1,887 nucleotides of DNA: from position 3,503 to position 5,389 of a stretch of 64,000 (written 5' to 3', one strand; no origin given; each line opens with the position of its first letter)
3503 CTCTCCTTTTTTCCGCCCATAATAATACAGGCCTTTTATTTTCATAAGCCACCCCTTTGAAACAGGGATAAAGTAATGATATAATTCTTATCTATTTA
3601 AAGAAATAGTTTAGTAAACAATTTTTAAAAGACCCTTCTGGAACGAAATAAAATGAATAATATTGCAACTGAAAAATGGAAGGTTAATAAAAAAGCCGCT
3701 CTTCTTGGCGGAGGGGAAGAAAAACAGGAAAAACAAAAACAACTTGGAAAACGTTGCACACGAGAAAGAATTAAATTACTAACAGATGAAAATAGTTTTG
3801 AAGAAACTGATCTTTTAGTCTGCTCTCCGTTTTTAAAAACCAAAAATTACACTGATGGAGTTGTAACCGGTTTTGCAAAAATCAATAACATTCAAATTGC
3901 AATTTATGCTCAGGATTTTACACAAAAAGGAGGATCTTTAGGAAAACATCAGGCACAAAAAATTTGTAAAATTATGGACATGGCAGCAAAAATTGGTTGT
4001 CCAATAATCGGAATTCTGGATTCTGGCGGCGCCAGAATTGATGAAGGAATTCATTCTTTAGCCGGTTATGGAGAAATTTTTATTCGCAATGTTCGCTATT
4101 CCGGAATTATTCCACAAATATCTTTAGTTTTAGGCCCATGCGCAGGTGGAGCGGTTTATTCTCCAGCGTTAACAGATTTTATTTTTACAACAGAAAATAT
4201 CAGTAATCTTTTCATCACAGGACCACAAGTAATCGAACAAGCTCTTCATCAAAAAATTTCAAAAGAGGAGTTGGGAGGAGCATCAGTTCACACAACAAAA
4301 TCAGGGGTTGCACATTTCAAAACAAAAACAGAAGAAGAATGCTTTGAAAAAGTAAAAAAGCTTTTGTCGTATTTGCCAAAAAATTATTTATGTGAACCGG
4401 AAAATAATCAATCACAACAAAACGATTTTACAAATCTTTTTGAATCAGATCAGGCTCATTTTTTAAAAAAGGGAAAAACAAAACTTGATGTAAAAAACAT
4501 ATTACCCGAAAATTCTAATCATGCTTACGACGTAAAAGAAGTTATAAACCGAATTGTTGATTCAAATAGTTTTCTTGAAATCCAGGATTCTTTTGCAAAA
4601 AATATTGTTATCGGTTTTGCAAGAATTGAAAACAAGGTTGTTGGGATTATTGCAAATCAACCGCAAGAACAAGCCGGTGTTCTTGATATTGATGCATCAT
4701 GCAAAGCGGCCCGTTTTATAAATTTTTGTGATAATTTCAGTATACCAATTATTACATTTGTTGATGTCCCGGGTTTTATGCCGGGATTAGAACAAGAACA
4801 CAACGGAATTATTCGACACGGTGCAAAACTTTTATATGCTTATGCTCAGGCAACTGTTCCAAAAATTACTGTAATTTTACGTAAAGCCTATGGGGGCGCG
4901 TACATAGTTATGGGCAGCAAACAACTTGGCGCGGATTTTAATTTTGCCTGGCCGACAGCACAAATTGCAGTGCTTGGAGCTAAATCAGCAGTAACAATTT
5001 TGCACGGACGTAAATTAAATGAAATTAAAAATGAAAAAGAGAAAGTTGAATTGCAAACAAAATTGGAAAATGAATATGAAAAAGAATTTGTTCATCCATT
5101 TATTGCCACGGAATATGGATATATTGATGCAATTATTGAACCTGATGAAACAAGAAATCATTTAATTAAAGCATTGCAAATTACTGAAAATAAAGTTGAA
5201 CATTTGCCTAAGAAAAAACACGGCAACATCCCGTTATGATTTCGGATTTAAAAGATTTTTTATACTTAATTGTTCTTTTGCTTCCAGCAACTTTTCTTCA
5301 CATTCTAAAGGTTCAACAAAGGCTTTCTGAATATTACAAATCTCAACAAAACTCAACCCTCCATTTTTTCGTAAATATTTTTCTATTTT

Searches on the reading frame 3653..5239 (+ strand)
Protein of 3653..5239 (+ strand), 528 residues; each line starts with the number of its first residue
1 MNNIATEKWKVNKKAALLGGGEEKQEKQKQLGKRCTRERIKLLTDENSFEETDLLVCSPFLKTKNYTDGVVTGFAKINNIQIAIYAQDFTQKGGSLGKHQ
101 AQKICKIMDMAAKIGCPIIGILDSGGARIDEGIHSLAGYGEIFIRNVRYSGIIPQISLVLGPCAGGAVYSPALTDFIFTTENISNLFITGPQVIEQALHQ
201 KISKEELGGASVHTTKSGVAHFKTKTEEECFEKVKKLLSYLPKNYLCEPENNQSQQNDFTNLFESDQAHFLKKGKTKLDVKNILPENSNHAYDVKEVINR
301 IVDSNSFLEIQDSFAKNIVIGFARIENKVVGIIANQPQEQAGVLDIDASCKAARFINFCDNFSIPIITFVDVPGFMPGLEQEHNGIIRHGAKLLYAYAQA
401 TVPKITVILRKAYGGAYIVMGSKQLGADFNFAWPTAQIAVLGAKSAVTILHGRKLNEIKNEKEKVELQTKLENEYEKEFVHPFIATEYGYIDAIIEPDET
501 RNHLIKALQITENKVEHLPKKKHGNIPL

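Call 42: search_protein_families(library=ncbifam, proteins=[window:3653-5239:+], max_evalue=1e-10)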
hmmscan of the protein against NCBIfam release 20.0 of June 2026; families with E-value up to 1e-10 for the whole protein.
window:3653-5239:+ (528 aa): 8 families
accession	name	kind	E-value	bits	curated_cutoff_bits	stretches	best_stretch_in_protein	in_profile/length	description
TIGR01117.1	mmdA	subfamily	5.3e-194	645.7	998.8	1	11-528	8-512/512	methylmalonyl-CoA decarboxylase subunit alpha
TIGR00515.1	accD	equivalog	1.3e-19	70.6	317.45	1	62-203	102-244/285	acetyl-CoA carboxylase, carboxyltransferase subunit beta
TIGR03133.1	malonate_beta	equivalog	3.8e-19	69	278.15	1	36-197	8-182/274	biotin-independent malonate decarboxylase subunit beta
NF005530.0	PRK07189.1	equivalog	7.3e-19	68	228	1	33-197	15-192/303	biotin-independent malonate decarboxylase subunit beta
NF041504.1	AccA_sub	subfamily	1.1e-15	57.7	300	0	316-412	39-143/257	carboxyltransferase subunit alpha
NF004344.0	PRK05724.1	equivalog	3.3e-13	49.6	357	0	317-416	97-205/319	acetyl-CoA carboxylase carboxyltransferase subunit alpha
TIGR00513.1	accA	equivalog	8.9e-13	48.3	319.3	0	316-417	96-206/321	acetyl-CoA carboxylase carboxyl transferase subunit alpha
TIGR03134.1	malonate_gamma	equivalog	2.5e-11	43.6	237.15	0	294-449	2-168/258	biotin-independent malonate decarboxylase subunit gamma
